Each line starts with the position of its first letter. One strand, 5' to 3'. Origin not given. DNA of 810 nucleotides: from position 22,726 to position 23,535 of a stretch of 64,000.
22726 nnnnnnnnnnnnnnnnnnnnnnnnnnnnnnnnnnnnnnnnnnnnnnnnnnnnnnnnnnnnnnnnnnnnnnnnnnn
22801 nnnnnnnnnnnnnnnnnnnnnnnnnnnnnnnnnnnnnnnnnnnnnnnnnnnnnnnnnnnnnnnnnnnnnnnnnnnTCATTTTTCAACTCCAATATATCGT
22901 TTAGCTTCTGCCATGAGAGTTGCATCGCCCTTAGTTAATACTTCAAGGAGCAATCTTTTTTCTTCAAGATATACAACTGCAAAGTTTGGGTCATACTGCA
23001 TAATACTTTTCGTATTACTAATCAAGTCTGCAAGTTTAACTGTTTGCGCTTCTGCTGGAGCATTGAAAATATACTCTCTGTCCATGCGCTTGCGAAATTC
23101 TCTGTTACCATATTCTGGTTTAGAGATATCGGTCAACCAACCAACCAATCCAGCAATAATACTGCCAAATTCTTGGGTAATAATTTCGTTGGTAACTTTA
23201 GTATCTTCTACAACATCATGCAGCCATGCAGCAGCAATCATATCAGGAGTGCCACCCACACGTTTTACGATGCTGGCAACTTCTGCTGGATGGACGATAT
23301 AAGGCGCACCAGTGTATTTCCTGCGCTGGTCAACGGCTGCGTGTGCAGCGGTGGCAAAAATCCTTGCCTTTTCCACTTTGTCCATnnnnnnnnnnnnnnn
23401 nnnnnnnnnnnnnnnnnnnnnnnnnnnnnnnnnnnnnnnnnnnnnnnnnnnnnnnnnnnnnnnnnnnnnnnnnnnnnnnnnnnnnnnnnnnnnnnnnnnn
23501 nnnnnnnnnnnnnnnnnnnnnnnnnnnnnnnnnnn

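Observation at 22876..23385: Phage-encoded HD-domain small alarmone hydrolase ((p)ppGpp/(p)ppApp hydrolase-like)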

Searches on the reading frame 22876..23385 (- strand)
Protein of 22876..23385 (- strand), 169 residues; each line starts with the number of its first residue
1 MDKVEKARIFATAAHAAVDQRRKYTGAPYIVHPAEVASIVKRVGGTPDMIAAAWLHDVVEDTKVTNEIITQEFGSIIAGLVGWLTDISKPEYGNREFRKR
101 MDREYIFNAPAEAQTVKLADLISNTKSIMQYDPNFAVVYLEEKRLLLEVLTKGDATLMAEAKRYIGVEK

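Call 3: search_protein_families(library=pfam, proteins=[window:22876-23385:-], max_evalue=1)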
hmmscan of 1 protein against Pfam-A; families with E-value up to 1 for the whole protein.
window:22876-23385:- (169 aa): 2 families
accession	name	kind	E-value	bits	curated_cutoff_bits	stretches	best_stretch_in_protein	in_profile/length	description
PF13328.12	HD_4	-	2.5e-16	60.2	27.2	1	7-91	1-81/156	HD domain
PF01966.28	HD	-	0.00013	22.6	22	1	30-124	2-115/116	HD domain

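Call 4: search_protein_families(library=phrogs, proteins=[window:22876-23385:-], max_evalue=0.01)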
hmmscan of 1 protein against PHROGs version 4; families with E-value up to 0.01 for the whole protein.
window:22876-23385:- (169 aa): 3 families
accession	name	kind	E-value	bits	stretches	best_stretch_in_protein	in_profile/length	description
phrog_990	-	other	3.3e-39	136.2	1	5-155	154-300/374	metal-dependent phosphohydrolase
phrog_32047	-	other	8.1e-35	121.5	2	3-75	23-96/301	phosphohydrolase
phrog_15275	-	unknown function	0.0024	18.6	1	8-127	32-150/223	-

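Call 5: search_protein_families(library=ncbifam, proteins=[window:22876-23385:-], max_evalue=1)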
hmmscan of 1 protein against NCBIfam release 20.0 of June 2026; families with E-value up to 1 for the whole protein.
window:22876-23385:- (169 aa): 3 families
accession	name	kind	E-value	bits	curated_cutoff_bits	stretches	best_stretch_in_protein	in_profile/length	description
TIGR00691.1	spoT_relA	subfamily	1.1e-23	83.5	499.2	1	11-131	3-125/687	RelA/SpoT family protein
NF008303.0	PRK11092.1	equivalog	2.5e-13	49.1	947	1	4-99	20-116/702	bifunctional GTP diphosphokinase/guanosine-3',5'-bis pyrophosphate 3'-pyrophosphohydrolase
TIGR03504.1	FimV_Cterm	subfamily_domain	0.064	13.3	30.65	1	144-163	20-39/44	FimV/HubP family polar landmark protein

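Call 6: search_solved_structures(query=window:22876-23385:-, max_evalue=1, show_alignments=3)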
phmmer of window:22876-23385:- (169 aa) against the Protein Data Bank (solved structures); distinct sequences matched with E-value up to 1: 22.
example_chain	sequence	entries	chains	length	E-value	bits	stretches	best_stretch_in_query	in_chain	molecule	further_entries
8acu_A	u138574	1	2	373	6.8e-16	62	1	4-129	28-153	GTP pyrophosphokinase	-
6yxa_A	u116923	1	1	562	1.3e-15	61.1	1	4-129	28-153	GTP pyrophosphokinase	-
1vj7_A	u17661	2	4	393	9.1e-14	55.1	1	4-128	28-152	Bifunctional RELA/SPOT | Bifunctional (p)ppGpp synthase/hydrolase RelA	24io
4yf1_A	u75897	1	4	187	1.1e-13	54.9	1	5-128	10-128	Lmo0812 protein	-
7qps_A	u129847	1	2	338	3.9e-13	53.1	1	2-128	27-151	ACT domain protein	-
7qpr_A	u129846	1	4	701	1.2e-12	51.4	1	2-127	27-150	ACT domain protein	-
7oiw_A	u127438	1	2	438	1.8e-12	50.9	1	17-129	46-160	GTP pyrophosphokinase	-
5xnx_A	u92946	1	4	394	2.9e-12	50.2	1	14-132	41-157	Bifunctional (p)ppGpp synthase/hydrolase RelA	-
8fr8_I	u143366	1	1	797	3.2e-12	50.1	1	9-132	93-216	GTP pyrophosphokinase RelA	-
3nr1_A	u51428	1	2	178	6.1e-12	49.2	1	8-133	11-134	HD domain-containing protein 3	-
7qoe_A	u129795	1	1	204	2.1e-11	47.4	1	3-95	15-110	HDc domain-containing protein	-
7ohg_A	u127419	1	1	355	4.6e-11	46.3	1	3-133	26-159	Guanosine-3',5'-bis(Diphosphate) 3'-pyrophosphohydrolase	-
6s2t_A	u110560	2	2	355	4.6e-11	46.3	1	3-133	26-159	(P)ppGpp synthetase I, SpoT/RelA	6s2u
6s2v_A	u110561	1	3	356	4.6e-11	46.3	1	3-133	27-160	(P)ppGpp synthetase I, SpoT/RelA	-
5vxa_A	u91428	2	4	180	6e-11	46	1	8-133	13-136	Guanosine-3',5'-bis(diphosphate) 3'-pyrophosphohydrolase MESH1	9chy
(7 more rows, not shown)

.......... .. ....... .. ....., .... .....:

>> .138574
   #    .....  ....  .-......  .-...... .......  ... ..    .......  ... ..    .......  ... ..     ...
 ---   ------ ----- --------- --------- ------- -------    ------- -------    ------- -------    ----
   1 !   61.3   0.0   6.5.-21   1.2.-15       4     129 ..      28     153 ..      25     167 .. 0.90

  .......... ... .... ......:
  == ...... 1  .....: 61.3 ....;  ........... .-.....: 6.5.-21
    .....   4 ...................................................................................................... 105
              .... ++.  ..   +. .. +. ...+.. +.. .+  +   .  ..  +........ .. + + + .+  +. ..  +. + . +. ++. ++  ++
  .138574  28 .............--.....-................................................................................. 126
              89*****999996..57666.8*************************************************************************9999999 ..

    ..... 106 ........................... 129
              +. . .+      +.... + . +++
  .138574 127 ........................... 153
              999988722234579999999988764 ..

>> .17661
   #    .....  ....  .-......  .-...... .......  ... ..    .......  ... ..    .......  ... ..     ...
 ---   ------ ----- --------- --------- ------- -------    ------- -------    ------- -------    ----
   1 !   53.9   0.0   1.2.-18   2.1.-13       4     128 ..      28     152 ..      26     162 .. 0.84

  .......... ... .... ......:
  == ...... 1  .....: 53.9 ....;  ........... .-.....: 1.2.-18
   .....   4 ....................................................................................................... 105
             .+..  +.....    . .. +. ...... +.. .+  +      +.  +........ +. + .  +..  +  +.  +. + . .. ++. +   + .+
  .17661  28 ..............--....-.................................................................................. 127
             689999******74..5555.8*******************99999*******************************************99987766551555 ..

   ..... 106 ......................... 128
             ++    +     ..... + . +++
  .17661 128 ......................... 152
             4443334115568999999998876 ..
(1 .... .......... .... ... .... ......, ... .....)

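Call 8: search_dna_similar(query=window:22876-23385:-, collection=phages, mode=protein, max_rows=40, rows=spread)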
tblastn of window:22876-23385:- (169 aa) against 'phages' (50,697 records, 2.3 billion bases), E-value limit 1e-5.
Records with a match: 321; places in all: 323; records where one place covers at least 80% of the query: 206.
Best place of each record, by identity: 60-80% 1; <60% 320.
By first word of the organism name: Pseudomonas 88; Erwinia 46; Klebsiella 27; Caulobacter 24; Bacteriophage 19; Serratia 15; Rhizobium 13; Vibrio 8; Salmonella 8; Dickeya 8; and 27 more.
By host as written in the record: - 42; Erwinia amylovora 41; Pseudomonas aeruginosa 27; Klebsiella pneumoniae 17; Pseudomonas syringae pv. actinidiae 12; Pseudomonas aeruginosa PAO1 8; Caulobacter vibrioides CB15 8; Listeria monocytogenes 7; and 97 more.
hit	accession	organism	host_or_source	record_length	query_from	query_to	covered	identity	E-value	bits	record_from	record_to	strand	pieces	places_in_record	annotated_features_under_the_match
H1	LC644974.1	Komagataeibacter phage phiKM1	Komagataeibacter maltaceti NBRC 14815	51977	1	165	98%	55.2%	2e-47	169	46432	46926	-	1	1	(p)ppGpp synthetase, RelA/SpoT family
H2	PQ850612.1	Escherichia phage KarinMuster_Bas82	Escherichia coli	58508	10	151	84%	53.5%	1e-39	147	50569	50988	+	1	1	metal-dependent phosphohydrolase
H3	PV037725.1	Pseudomonas phage Viktualia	Pseudomonas syringae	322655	7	147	83%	52.1%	1e-34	133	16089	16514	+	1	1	metal-dependent phosphohydrolase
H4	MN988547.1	Rhizobium phage RHph_Y2_11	Rhizobium etli Y2_11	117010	6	159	91%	45.2%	4e-33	129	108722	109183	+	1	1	putative metal-dependent phosphohydrolase protein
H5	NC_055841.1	Agrobacterium phage OLIVR5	Rhizogenic Agrobacterium biovar 1 ...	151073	6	165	95%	41.8%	4e-25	105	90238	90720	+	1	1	bifunctional (p)ppGpp synthetase/guanosine-3',5'-bis(diphosphate) ... | ssDNA binding protein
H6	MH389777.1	Dickeya phage vB_DsoM_JA11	Dickeya solani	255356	6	165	95%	38.1%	9e-25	105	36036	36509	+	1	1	putative bifunctional (p)ppGpp synthetase/guanosine-3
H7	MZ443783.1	Erwinia phage pEa_SNUABM_28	Erwinia amylovora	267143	7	167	95%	33.7%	4e-17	83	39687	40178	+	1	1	hypothetical protein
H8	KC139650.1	Salmonella phage SP069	Salmonella enterica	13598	10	102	55%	58.1%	4e-26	108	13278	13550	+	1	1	putative polyphosphate hydrolase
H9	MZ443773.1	Erwinia phage pEa_SNUABM_31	Erwinia amylovora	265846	7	159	91%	34.0%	5e-17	83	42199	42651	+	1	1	hypothetical protein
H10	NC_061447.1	Erwinia phage pEa_SNUABM_33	Erwinia amylovora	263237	7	159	91%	34.0%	2e-16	81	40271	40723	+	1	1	metal-dependent phosphohydrolase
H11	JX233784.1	Pseudomonas phage PA7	Pseudomonas aeruginosa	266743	15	150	80%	38.2%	1e-17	85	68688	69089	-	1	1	hypothetical protein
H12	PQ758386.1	Pseudomonas phage 2PS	Pseudomonas aeruginosa 147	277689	15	150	80%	38.2%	1e-17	85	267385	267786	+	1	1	hypothetical protein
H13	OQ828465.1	Pseudomonas phage PA_ZH1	Pseudomomas aeruginosa PAO1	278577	15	150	80%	38.2%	1e-17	85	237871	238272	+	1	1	hypothetical protein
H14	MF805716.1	Pseudomonas phage SL2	Pseudomonas aeruginosa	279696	15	150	80%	38.2%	1e-17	85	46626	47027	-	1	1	hypothetical protein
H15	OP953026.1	Pseudomonas phage pPA-N1803-4At.2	Pseudomonas aeruginosa N1803-4At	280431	15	150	80%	38.2%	1e-17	85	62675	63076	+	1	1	hypothetical protein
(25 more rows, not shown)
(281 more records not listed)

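Call 19: find_homologous_proteins(query=window:22876-23385:-, max_evalue=1e-10)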
Query window:22876-23385:- (169 aa): 5266 proteins with E <= 1e-10 among 8000 candidates; the best 120 are listed.
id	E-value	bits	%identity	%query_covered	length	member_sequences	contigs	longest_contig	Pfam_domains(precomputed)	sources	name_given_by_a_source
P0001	1.3e-104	365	100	100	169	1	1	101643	PF13328.13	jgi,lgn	jgi:(p)ppGpp synthase/HD superfamily hydrolase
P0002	4.7e-103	360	98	100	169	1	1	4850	PF13328.13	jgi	jgi:(p)ppGpp synthase/HD superfamily hydrolase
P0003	1.7e-100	352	95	100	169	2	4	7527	PF13328.13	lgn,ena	-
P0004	5.6e-100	350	95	100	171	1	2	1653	PF13328.13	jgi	jgi:(p)ppGpp synthase/HD superfamily hydrolase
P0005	7.3e-100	349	95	100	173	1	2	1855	PF13328.13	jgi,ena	jgi:(p)ppGpp synthase/HD superfamily hydrolase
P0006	3.2e-94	331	91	99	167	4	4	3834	PF13328.13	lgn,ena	-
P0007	3.8e-82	292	85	95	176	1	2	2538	PF13328.13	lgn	-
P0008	1.6e-72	261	74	98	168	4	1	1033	PF13328.13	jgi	jgi:(p)ppGpp synthase/HD superfamily hydrolase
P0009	5.0e-70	253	71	100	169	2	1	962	PF13328.13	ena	-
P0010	8.6e-70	252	75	99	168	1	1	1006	PF13328.13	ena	-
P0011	1.6e-69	251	73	98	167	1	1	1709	PF13328.13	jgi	-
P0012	1.6e-69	251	74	94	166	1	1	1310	PF13328.13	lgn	-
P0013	1.9e-69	251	73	98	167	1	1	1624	PF13328.13,PF01966.29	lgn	-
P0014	2.1e-69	251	73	98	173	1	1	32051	PF13328.13,PF01966.29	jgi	jgi:(p)ppGpp synthase/HD superfamily hydrolase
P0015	2.8e-69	250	73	98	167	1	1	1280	PF13328.13,PF01966.29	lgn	-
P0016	3.7e-69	250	72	98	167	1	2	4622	PF13328.13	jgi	jgi:(p)ppGpp synthase/HD superfamily hydrolase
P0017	7.8e-69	249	72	98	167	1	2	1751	PF13328.13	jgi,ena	jgi:(p)ppGpp synthase/HD superfamily hydrolase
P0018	9.2e-69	248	70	98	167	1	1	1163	PF13328.13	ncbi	-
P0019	1.0e-68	248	74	96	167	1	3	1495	PF13328.13,PF01966.29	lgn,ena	-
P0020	1.2e-68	248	74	96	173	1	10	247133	PF13328.13,PF01966.29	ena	-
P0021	1.3e-68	248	74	93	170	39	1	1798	PF13328.13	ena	-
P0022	1.4e-68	248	72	98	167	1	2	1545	PF13328.13,PF01966.29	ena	-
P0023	1.4e-68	248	72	98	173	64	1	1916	PF13328.13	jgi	jgi:(p)ppGpp synthase/HD superfamily hydrolase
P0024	1.9e-68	247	71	99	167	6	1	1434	PF13328.13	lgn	-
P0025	1.9e-68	247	73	98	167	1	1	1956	PF13328.13,PF01966.29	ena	-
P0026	2.2e-68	247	72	98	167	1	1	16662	PF13328.13,PF01966.29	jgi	jgi:guanosine-3',5'-bis(diphosphate) 3'-pyrophosphohydrolase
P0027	2.5e-68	247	73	98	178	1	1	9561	PF13328.13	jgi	jgi:(p)ppGpp synthase/HD superfamily hydrolase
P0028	2.8e-68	247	72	98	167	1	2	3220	PF13328.13,PF01966.29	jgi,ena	jgi:(p)ppGpp synthase/HD superfamily hydrolase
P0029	2.8e-68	247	71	99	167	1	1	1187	PF13328.13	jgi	jgi:(p)ppGpp synthase/HD superfamily hydrolase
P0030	3.1e-68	247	71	99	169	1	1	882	PF13328.13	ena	-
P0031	3.7e-68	246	72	99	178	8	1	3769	PF13328.13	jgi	jgi:(p)ppGpp synthase/HD superfamily hydrolase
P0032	3.8e-68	246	72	99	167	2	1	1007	PF13328.13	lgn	-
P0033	4.0e-68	246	71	98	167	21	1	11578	PF13328.13,PF01966.29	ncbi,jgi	jgi:(p)ppGpp synthase/HD superfamily hydrolase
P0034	6.1e-68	246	72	98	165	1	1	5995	PF13328.13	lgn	-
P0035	6.2e-68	246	70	98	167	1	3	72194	PF13328.13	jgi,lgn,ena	jgi:(p)ppGpp synthase/HD superfamily hydrolase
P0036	8.3e-68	245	71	99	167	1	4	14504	PF13328.13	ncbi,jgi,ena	jgi:(p)ppGpp synthase/HD superfamily hydrolase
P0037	8.5e-68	245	70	98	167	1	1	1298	PF13328.13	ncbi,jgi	jgi:(p)ppGpp synthase/HD superfamily hydrolase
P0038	8.6e-68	245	70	98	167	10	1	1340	PF13328.13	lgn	-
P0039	8.8e-68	245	71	98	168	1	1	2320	PF13328.13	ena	-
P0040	9.4e-68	245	71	98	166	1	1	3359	PF13328.13,PF01966.29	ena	-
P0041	1.1e-67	245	72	99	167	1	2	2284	PF13328.13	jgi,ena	-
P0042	1.3e-67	245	71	99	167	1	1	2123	PF13328.13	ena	-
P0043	1.3e-67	245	70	98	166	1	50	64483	PF13328.13,PF01966.29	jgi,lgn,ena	jgi:(p)ppGpp synthase/HD superfamily hydrolase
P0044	1.5e-67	245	70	98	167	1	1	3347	PF13328.13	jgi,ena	-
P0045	1.5e-67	244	71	96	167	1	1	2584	PF13328.13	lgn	-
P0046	1.7e-67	244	73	99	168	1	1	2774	PF13328.13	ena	-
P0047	1.9e-67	244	72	97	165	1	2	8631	PF13328.13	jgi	-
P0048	2.0e-67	244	71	96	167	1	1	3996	PF13328.13,PF01966.29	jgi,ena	-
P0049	2.0e-67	244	72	98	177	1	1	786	PF13328.13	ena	-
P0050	2.1e-67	244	72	99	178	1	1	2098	PF13328.13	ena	-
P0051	2.1e-67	244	73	97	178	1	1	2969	PF13328.13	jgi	jgi:(p)ppGpp synthase/HD superfamily hydrolase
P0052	2.2e-67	244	73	97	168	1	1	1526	PF13328.13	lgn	-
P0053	2.3e-67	244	69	98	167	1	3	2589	PF13328.13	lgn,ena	-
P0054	2.3e-67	244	70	98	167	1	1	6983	PF13328.13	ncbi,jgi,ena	-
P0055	2.5e-67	244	69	98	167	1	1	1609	PF13328.13,PF01966.29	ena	-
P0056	2.5e-67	244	70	98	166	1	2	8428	PF13328.13,PF01966.29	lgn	-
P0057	2.8e-67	244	70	98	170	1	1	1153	PF13328.13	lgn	-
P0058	2.9e-67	244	69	98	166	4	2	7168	PF13328.13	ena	-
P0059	2.9e-67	244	74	98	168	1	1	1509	PF13328.13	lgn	-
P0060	3.2e-67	243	70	98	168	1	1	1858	PF13328.13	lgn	-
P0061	3.2e-67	243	71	98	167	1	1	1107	PF13328.13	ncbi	-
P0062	3.4e-67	243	72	93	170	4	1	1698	PF13328.13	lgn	-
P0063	3.4e-67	243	71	99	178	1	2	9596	PF13328.13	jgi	jgi:(p)ppGpp synthase/HD superfamily hydrolase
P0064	3.5e-67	243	71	98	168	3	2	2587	PF13328.13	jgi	jgi:(p)ppGpp synthase/HD superfamily hydrolase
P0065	3.6e-67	243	71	99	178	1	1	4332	PF13328.13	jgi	jgi:(p)ppGpp synthase/HD superfamily hydrolase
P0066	3.6e-67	243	71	88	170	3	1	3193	PF13328.13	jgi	jgi:(p)ppGpp synthase/HD superfamily hydrolase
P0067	3.6e-67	243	72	93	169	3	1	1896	PF13328.13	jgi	jgi:(p)ppGpp synthase/HD superfamily hydrolase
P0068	3.7e-67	243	70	99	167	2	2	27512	PF13328.13,PF01966.29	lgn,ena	-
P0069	3.7e-67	243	70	98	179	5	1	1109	PF13328.13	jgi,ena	-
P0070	4.2e-67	243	73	96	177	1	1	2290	PF13328.13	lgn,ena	-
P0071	4.5e-67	243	73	98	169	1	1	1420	PF13328.13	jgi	jgi:(p)ppGpp synthase/HD superfamily hydrolase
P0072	4.8e-67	243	70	98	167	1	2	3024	PF13328.13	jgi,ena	-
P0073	5.1e-67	243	71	99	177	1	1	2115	PF13328.13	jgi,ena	-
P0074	5.5e-67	243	71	99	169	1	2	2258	PF13328.13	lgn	-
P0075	5.7e-67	243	72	98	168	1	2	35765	PF13328.13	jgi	jgi:(p)ppGpp synthase/HD superfamily hydrolase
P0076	6.0e-67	243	70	98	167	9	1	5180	PF13328.13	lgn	-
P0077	6.3e-67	242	71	99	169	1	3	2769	PF13328.13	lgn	-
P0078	7.2e-67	242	69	100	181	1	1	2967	PF13328.13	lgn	-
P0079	7.4e-67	242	71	99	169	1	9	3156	PF13328.13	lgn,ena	-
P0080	7.9e-67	242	72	99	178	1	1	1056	PF13328.13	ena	-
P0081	8.0e-67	242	70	98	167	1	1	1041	PF13328.13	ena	-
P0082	8.2e-67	242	69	100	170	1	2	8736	PF13328.13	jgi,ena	jgi:(p)ppGpp synthase/HD superfamily hydrolase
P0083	8.6e-67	242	71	97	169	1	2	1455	PF13328.13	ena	-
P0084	8.7e-67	242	71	98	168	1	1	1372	PF13328.13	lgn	-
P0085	9.2e-67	242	72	98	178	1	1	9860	PF13328.13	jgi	jgi:(p)ppGpp synthase/HD superfamily hydrolase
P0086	9.3e-67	242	70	98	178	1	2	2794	PF13328.13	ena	-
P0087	9.3e-67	242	71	99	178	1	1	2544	PF13328.13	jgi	-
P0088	9.5e-67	242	70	98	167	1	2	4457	PF13328.13,PF01966.29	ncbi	-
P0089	1.0e-66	242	68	99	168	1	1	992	PF13328.13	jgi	jgi:(p)ppGpp synthase/HD superfamily hydrolase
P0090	1.0e-66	242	70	99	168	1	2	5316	PF13328.13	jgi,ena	jgi:(p)ppGpp synthase/HD superfamily hydrolase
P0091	1.1e-66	242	73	98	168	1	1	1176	PF13328.13,PF01966.29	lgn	-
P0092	1.1e-66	242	70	99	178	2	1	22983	PF13328.13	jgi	jgi:(p)ppGpp synthase/HD superfamily hydrolase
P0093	1.1e-66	242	70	98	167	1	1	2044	PF13328.13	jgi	jgi:(p)ppGpp synthase/HD superfamily hydrolase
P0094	1.1e-66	242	71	98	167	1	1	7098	PF13328.13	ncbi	-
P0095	1.1e-66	242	69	99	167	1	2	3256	PF13328.13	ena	-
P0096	1.2e-66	242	71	99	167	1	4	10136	PF13328.13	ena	-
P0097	1.2e-66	242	73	96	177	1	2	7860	PF13328.13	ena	-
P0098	1.3e-66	242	70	99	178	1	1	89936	PF13328.13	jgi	jgi:(p)ppGpp synthase/HD superfamily hydrolase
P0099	1.3e-66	241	71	99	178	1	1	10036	PF13328.13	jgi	jgi:(p)ppGpp synthase/HD superfamily hydrolase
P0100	1.3e-66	241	70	98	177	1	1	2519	PF13328.13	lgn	-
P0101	1.3e-66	241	71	99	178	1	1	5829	PF13328.13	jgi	jgi:(p)ppGpp synthase/HD superfamily hydrolase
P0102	1.3e-66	241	68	99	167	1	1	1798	PF13328.13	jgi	-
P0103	1.3e-66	241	70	99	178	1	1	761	PF13328.13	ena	-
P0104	1.4e-66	241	71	99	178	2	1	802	PF13328.13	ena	-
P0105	1.4e-66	241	70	96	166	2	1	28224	PF13328.13,PF01966.29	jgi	-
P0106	1.5e-66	241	70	98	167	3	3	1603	PF13328.13,PF01966.29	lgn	-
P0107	1.5e-66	241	70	96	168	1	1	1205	PF13328.13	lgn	-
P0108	1.6e-66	241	69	98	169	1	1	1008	PF13328.13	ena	-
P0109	1.6e-66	241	71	98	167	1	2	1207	PF13328.13,PF01966.29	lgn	-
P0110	1.7e-66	241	71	98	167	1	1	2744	PF13328.13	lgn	-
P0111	1.7e-66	241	72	98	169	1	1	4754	PF13328.13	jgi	jgi:(p)ppGpp synthase/HD superfamily hydrolase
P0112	1.8e-66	241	70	99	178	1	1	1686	PF13328.13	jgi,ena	jgi:(p)ppGpp synthase/HD superfamily hydrolase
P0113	1.8e-66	241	70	98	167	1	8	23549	PF13328.13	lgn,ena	-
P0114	1.9e-66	241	71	99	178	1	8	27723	PF13328.13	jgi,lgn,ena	jgi:(p)ppGpp synthase/HD superfamily hydrolase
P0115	1.9e-66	241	71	99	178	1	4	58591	PF13328.13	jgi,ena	jgi:(p)ppGpp synthase/HD superfamily hydrolase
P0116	1.9e-66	241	71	98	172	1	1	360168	PF13328.13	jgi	jgi:(p)ppGpp synthase/HD superfamily hydrolase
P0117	1.9e-66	241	71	99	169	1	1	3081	PF13328.13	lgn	-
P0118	2.2e-66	241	70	98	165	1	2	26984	PF13328.13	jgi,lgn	jgi:(p)ppGpp synthase/HD superfamily hydrolase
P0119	2.3e-66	241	69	98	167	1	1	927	PF13328.13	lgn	-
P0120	2.3e-66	241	70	98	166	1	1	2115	PF13328.13,PF01966.29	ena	-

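Call 20: find_encoding_contigs(protein=P0001, flank=3000, max_places=3)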
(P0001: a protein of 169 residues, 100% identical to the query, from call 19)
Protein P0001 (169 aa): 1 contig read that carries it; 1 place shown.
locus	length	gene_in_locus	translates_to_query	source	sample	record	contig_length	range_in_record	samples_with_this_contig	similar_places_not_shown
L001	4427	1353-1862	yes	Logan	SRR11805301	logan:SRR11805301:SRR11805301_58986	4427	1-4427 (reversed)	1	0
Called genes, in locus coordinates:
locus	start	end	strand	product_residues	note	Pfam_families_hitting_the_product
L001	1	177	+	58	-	?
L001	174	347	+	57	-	-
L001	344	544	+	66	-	PF23835:DUF7205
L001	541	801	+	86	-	-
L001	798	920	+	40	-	-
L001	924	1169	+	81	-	PF16225:DUF4884 (weak)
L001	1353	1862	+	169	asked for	PF13328:HD_4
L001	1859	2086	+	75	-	-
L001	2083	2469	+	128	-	-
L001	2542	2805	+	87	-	-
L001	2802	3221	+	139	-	-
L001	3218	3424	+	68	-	-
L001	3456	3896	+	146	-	-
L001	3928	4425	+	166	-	?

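Call 21: find_encoding_contigs(protein=P0116, flank=8000, max_places=2)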
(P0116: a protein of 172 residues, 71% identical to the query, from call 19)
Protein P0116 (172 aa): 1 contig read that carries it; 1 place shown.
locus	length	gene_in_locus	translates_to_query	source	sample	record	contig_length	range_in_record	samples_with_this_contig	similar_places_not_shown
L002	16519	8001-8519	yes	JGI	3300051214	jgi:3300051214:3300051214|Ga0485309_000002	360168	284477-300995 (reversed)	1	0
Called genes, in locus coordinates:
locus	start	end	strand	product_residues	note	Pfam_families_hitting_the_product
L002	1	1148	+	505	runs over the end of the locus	PF04055:Radical_SAM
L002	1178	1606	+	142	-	-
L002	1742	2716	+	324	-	PF03401:TctC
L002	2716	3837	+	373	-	-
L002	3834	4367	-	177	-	-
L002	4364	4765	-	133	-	PF02617:ClpS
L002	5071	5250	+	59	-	-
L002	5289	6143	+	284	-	-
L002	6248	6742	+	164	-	PF00782:DSPc (weak), PF22785:Tc-R-P (weak)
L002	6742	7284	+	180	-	-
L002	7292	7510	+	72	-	-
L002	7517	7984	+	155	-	PF13671:AAA_33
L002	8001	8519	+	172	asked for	PF13328:HD_4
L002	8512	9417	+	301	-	PF09511:RNA_lig_T4_1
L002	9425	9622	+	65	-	-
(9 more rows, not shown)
